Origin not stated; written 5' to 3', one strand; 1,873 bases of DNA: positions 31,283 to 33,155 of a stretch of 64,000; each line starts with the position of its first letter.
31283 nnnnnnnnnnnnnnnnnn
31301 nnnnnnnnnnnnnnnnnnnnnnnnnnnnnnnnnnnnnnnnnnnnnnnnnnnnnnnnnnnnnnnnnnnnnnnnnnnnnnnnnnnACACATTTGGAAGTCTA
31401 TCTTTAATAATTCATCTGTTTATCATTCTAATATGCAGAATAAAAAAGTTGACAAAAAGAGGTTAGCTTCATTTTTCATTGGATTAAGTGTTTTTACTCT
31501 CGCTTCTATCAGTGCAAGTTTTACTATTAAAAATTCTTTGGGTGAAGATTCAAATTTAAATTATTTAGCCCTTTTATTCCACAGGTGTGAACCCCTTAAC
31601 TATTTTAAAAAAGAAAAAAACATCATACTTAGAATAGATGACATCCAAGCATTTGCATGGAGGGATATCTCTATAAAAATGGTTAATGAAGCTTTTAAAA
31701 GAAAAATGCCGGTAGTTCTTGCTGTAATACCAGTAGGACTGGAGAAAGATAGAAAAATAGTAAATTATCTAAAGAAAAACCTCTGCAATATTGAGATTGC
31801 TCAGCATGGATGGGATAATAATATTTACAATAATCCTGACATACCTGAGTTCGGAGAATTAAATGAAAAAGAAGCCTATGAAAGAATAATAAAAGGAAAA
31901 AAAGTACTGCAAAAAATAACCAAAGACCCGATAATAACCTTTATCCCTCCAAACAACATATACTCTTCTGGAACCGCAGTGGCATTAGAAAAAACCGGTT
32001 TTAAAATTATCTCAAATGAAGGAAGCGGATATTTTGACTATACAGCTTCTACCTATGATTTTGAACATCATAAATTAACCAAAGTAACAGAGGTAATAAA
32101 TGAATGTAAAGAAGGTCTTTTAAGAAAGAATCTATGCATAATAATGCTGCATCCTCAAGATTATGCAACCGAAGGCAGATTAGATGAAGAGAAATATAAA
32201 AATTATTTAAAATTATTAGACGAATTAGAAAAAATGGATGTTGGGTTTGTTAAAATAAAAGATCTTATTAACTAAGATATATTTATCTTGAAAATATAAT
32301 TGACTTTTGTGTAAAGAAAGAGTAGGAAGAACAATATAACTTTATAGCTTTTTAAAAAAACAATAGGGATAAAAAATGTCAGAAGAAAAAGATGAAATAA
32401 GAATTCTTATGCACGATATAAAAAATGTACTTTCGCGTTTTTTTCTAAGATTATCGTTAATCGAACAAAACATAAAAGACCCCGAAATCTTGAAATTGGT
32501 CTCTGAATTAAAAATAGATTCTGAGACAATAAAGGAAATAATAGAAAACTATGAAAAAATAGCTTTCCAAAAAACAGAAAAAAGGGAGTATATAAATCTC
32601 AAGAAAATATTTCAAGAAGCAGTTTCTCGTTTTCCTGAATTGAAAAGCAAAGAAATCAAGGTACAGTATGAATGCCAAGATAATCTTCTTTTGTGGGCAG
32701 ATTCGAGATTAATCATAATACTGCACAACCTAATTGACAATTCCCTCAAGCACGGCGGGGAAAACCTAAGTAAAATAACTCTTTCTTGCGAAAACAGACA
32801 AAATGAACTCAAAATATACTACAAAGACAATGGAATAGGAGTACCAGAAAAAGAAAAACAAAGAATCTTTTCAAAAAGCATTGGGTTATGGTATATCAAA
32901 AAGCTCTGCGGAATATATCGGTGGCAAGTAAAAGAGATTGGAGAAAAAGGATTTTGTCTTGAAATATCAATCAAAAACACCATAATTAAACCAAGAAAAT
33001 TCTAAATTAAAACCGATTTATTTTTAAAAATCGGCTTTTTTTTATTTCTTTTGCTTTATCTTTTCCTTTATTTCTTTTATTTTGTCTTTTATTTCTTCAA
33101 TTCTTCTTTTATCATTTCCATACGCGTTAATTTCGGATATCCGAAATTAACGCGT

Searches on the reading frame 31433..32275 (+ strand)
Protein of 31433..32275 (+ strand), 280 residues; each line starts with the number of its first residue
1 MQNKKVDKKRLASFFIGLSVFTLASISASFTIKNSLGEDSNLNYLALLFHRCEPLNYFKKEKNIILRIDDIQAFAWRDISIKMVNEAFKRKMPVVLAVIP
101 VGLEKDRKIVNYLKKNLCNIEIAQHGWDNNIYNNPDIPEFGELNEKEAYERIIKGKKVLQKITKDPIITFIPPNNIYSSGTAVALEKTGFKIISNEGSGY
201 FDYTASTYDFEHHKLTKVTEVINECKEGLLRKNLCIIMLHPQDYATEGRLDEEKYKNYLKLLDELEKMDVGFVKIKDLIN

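Call 15: search_protein_families(library=pfam, proteins=[window:31433-32275:+], max_evalue=0.01)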
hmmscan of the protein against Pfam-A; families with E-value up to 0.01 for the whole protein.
window:31433-32275:+ (280 aa): 2 families
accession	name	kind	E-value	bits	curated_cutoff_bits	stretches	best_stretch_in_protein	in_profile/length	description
PF10096.14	DUF2334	-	2.7e-17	63.5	26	1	64-250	2-191/203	Uncharacterized protein conserved in bacteria (DUF2334)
PF01522.26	Polysacc_deac_1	-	8.5e-05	22.9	23.1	1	60-192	5-123/124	Polysaccharide deacetylase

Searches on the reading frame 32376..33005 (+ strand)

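Call 15: search_protein_families(library=pfam, proteins=[window:32376-33005:+], max_evalue=0.01)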
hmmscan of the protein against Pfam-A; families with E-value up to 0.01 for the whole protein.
window:32376-33005:+ (209 aa): 2 families
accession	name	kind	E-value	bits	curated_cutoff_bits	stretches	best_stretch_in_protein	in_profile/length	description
PF02518.31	HATPase_c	-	5.3e-09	36.9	26.4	1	110-167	4-60/111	Histidine kinase-, DNA gyrase B-, and HSP90-like ATPase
PF13589.12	HATPase_c_3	-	0.0021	18.5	25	1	116-163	7-52/137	Histidine kinase-, DNA gyrase B-, and HSP90-like ATPase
